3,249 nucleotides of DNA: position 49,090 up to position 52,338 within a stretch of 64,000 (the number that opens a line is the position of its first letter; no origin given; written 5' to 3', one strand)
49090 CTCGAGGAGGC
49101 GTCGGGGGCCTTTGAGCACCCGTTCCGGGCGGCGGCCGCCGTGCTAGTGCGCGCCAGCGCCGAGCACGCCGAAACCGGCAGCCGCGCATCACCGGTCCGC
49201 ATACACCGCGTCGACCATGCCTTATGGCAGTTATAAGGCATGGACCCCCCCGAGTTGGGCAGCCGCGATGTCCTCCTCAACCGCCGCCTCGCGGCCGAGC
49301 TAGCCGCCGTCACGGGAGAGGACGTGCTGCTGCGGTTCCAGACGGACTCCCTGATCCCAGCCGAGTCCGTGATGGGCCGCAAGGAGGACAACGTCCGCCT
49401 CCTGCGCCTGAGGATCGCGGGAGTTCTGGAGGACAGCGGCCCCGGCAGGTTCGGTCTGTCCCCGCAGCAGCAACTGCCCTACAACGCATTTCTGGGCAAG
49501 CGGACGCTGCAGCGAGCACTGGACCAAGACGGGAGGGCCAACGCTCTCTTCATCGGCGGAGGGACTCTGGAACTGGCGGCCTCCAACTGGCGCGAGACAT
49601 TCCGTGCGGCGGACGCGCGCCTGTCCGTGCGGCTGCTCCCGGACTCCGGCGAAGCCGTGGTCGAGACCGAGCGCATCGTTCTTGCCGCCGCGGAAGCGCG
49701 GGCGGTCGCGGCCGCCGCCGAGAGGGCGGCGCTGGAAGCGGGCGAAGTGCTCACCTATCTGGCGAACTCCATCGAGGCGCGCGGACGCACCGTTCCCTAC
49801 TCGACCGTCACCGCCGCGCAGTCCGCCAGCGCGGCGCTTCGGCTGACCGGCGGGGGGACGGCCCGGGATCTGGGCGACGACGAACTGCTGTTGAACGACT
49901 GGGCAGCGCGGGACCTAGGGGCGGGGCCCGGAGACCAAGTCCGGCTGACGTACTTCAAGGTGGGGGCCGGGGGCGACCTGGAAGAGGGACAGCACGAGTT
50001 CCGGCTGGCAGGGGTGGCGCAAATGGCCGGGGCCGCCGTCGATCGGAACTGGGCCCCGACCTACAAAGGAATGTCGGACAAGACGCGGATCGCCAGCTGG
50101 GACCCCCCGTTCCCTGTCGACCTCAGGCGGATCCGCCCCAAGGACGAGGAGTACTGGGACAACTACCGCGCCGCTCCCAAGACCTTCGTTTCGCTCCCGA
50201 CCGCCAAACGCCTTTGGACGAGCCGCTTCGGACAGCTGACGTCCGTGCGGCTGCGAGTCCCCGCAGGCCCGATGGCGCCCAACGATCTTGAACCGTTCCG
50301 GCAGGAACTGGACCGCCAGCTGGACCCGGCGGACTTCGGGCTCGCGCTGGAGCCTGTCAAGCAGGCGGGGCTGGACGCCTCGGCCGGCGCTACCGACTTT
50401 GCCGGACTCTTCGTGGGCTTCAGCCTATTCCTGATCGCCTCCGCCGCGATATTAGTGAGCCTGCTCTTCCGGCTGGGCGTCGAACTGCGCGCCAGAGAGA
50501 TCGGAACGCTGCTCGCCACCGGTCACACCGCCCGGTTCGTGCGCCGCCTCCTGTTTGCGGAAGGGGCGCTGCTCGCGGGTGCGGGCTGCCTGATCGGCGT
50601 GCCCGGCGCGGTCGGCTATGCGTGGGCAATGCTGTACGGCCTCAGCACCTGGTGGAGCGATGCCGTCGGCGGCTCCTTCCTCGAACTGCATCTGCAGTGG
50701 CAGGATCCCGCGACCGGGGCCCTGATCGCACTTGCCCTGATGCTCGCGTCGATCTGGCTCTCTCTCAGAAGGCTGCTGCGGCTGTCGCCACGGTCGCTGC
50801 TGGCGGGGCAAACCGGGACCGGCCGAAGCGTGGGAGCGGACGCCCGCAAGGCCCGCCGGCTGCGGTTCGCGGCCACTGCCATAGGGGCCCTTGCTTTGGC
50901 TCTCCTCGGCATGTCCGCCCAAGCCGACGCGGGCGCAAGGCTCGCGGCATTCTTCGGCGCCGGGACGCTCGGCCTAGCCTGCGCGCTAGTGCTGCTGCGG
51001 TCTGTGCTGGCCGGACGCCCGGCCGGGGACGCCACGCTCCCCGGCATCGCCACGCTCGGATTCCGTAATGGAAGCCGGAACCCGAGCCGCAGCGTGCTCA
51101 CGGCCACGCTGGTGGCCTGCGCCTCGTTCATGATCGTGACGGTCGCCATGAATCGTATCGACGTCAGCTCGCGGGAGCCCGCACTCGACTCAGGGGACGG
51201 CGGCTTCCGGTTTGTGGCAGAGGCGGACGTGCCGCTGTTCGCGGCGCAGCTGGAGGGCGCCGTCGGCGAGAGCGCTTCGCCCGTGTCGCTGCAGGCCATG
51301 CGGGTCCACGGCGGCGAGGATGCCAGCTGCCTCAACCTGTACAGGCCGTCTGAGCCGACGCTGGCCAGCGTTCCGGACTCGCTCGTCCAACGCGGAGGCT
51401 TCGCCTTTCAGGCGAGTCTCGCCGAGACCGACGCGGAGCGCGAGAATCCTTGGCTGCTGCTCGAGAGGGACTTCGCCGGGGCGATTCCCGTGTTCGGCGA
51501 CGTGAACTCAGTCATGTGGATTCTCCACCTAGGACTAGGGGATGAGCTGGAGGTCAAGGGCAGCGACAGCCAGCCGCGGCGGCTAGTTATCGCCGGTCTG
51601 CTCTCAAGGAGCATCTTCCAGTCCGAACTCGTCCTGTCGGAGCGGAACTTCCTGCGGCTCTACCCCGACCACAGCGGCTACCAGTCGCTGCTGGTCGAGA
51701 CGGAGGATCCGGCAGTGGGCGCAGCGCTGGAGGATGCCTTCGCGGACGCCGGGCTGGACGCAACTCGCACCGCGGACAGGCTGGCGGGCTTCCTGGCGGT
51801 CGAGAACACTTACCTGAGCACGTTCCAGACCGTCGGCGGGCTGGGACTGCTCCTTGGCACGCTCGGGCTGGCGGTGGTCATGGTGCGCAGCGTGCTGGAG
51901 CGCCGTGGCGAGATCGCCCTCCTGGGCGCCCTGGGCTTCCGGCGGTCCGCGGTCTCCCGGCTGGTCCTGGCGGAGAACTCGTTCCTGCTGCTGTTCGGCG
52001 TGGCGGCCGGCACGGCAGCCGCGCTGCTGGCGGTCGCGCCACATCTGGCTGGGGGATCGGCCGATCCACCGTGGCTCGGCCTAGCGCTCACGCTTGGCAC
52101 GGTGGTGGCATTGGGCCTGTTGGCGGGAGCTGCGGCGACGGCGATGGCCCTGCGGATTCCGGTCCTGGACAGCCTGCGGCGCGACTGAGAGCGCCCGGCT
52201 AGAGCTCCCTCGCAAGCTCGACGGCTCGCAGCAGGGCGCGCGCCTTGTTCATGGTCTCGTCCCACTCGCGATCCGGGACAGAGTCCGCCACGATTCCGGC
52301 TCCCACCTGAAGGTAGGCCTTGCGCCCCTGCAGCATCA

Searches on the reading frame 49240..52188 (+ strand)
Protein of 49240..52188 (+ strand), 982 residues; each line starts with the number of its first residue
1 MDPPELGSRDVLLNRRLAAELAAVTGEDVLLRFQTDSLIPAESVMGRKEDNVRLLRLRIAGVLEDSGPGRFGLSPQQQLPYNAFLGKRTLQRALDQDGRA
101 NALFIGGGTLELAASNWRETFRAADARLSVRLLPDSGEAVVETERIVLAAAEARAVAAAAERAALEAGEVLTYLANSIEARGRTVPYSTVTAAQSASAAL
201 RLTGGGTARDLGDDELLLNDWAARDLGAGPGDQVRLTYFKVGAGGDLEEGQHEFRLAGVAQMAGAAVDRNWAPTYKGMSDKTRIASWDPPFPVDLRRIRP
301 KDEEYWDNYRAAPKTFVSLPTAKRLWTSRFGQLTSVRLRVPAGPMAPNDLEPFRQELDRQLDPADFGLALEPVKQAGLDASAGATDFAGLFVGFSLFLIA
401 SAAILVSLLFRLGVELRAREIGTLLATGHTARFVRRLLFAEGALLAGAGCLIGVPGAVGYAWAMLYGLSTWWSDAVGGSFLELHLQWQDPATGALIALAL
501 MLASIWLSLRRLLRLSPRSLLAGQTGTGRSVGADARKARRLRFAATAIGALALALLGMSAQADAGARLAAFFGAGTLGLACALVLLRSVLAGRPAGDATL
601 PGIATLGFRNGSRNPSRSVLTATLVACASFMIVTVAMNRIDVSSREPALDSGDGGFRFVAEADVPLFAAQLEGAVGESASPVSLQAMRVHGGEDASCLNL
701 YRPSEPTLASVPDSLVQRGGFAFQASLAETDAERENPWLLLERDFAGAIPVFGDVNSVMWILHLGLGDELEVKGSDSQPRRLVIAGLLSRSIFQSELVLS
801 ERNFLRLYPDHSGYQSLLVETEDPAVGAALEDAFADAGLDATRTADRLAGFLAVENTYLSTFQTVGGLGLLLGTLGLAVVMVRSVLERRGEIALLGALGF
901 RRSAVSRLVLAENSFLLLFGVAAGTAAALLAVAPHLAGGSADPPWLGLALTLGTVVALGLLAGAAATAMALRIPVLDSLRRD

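Call 11: search_protein_families(library=ncbifam, proteins=[window:49240-52188:+], max_evalue=0.01)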
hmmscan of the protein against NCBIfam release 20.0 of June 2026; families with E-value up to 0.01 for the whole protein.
window:49240-52188:+ (982 aa): 3 families
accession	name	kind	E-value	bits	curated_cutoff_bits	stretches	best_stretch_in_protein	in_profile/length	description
TIGR03434.1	ADOP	subfamily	6.7e-11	41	622.3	1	835-981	653-802/803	ADOP family duplicated permease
TIGR02212.1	lolCE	equivalog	5.7e-05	22.2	362.45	0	397-504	274-391/411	lipoprotein-releasing ABC transporter permease subunit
NF038347.1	FtsX_Gpos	exception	0.0017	17.7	225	1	393-466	173-245/296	permease-like cell division protein FtsX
